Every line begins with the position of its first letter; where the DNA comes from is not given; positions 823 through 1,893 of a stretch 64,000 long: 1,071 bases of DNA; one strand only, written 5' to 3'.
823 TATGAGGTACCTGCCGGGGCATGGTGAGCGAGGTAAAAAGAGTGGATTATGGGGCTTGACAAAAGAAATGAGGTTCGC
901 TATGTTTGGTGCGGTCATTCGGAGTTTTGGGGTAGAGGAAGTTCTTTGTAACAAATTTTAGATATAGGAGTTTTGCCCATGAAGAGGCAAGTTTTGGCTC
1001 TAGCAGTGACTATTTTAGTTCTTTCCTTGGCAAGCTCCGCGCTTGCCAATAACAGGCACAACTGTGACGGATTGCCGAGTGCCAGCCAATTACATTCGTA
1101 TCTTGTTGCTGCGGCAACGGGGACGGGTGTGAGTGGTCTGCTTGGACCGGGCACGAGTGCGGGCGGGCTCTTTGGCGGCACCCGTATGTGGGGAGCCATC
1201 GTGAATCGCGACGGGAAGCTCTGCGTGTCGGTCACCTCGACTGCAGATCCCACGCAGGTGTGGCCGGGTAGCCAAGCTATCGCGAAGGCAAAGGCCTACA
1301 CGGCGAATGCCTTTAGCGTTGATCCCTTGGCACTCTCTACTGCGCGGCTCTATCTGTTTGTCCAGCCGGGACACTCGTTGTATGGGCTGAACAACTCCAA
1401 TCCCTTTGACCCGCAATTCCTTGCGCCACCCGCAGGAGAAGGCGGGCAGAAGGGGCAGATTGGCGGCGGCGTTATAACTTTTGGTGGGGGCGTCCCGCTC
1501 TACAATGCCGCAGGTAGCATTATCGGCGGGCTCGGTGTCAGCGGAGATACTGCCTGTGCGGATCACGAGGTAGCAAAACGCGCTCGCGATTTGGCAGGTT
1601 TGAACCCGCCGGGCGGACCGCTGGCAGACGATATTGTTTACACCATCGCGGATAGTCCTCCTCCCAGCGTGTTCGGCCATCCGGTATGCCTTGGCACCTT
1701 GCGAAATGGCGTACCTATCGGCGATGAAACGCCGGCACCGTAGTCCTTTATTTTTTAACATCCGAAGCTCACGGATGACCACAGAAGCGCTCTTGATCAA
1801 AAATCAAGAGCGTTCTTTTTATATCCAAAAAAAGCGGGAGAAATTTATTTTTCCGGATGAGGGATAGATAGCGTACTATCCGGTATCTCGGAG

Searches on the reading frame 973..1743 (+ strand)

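Call 55: search_protein_families(library=pfam, proteins=[window:973-1743:+], max_evalue=0.00001)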
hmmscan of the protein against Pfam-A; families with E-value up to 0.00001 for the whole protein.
window:973-1743:+ (256 aa): 1 family
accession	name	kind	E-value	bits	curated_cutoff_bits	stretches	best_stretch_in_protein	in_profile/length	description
PF03928.20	HbpS-like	-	9.7e-16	58.4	25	1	75-204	27-126/128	Haem degrading protein HbpS-like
